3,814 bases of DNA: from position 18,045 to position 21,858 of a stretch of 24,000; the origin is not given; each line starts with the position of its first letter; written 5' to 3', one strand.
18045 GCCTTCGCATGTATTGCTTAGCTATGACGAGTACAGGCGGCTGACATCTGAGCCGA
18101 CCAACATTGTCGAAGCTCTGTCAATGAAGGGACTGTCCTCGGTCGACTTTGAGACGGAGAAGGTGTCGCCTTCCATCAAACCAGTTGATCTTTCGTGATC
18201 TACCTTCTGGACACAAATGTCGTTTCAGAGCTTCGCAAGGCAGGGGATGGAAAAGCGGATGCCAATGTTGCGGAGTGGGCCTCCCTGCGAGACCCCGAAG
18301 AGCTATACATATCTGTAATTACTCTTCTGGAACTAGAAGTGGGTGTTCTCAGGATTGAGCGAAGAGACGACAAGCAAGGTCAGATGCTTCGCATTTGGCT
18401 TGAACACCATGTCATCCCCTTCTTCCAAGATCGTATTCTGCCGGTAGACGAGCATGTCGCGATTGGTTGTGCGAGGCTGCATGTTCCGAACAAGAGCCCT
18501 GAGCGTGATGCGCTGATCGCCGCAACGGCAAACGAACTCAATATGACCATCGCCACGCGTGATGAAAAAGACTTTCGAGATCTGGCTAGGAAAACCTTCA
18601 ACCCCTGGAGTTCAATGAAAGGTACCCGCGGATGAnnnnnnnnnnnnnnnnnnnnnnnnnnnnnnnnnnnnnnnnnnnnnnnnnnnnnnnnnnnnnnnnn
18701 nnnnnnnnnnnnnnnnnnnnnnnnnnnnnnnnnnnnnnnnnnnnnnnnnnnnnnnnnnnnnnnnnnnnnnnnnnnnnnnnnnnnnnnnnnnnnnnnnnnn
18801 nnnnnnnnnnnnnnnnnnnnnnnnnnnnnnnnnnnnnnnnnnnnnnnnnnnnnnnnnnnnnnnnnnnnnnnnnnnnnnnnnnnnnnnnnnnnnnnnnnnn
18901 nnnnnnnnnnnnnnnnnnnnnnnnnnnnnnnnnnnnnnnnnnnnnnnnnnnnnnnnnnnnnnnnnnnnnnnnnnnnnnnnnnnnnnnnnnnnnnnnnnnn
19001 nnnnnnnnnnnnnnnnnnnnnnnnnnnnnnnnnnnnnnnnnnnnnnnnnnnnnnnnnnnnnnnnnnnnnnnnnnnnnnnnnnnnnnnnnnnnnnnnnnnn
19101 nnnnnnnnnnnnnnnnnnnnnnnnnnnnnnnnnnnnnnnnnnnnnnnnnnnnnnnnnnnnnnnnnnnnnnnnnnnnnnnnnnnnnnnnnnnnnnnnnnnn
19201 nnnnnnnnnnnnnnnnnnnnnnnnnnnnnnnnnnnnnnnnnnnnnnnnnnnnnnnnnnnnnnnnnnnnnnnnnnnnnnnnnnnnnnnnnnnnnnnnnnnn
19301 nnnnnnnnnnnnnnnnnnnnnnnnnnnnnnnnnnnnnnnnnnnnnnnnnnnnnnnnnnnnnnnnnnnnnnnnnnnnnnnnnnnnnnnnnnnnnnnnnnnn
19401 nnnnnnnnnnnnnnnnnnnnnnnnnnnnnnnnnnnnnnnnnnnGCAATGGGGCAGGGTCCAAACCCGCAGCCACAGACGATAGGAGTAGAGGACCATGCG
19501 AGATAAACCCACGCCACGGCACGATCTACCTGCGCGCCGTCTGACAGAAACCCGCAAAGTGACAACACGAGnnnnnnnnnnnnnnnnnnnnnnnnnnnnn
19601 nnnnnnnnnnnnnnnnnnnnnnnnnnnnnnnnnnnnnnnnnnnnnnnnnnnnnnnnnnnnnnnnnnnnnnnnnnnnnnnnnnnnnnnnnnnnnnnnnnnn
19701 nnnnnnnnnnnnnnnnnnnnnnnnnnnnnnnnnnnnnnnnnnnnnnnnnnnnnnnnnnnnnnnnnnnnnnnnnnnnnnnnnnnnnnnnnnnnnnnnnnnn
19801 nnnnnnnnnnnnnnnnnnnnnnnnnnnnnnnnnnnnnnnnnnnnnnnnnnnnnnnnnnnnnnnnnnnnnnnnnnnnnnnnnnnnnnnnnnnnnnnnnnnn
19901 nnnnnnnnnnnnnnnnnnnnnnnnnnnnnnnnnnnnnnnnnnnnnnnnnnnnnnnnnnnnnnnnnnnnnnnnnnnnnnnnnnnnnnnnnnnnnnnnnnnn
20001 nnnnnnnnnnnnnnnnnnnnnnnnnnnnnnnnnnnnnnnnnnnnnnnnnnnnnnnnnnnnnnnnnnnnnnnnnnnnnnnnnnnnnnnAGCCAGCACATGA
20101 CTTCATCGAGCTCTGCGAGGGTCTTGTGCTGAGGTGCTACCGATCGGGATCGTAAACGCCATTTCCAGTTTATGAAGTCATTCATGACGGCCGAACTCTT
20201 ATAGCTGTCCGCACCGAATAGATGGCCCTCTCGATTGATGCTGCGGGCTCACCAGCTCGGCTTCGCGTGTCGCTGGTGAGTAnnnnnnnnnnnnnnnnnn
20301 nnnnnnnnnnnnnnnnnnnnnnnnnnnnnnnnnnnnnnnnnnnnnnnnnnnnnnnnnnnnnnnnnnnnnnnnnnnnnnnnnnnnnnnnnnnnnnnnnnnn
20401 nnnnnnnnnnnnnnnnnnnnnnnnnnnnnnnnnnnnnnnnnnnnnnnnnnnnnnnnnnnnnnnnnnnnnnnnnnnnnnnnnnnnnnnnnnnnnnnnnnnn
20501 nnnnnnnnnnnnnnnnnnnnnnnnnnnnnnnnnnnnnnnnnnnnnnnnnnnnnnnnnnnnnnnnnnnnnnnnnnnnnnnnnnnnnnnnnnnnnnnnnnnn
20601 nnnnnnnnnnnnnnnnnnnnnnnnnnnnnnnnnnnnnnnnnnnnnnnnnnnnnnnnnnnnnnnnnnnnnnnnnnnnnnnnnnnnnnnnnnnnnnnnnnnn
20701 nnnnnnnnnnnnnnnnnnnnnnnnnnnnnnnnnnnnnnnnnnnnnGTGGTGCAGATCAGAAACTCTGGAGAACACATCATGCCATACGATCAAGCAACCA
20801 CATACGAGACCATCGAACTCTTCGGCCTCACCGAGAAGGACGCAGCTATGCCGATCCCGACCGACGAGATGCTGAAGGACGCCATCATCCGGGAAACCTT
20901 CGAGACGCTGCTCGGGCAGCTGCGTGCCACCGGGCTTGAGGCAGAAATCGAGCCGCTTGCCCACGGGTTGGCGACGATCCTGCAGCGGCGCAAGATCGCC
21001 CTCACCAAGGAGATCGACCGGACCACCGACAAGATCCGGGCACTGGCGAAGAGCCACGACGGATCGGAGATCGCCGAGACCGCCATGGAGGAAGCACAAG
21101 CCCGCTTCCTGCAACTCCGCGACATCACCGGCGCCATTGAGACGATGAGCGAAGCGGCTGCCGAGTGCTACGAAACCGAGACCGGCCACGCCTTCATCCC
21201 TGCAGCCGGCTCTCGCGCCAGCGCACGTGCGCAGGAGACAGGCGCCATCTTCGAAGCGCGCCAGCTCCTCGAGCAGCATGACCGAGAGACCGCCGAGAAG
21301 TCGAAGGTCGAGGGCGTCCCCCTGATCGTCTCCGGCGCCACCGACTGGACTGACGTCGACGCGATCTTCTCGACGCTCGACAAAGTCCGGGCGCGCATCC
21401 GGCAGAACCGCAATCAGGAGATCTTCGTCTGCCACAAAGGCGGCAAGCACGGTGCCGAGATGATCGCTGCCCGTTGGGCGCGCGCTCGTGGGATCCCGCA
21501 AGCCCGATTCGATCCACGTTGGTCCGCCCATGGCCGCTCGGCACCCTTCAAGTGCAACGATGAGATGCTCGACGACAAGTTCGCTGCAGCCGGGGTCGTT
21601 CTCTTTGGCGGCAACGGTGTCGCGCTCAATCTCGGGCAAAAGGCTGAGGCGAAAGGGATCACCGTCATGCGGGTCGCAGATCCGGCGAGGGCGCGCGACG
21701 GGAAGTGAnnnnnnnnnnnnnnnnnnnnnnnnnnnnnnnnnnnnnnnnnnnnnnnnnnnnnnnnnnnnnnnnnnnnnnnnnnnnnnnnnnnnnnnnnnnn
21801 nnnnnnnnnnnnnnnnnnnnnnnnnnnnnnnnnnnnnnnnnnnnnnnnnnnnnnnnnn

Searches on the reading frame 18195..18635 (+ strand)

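Call 35: search_protein_families(library=pfam, max_evalue=0.001, proteins=[window:18195-18635:+])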
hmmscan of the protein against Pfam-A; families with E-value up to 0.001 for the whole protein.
window:18195-18635:+ (146 aa): 2 families
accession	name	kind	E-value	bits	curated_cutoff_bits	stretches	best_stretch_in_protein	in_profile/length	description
PF01850.27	PIN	-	6.6e-16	59.5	23.6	1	3-132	1-119/120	PIN domain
PF18480.7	DUF5615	-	0.0004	20.7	23.8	0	102-135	34-67/110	Domain of unknown function (DUF5615)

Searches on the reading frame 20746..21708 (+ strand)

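Call 35: search_protein_families(library=pfam, max_evalue=0.001, proteins=[window:20746-21708:+])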
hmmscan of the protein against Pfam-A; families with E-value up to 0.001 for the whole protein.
window:20746-21708:+ (320 aa): 1 family
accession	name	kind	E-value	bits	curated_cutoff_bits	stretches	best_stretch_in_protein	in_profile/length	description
PF10686.14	YAcAr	-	2.9e-19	69.1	28.2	1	192-262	2-66/66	YspA, cpYpsA-related SLOG family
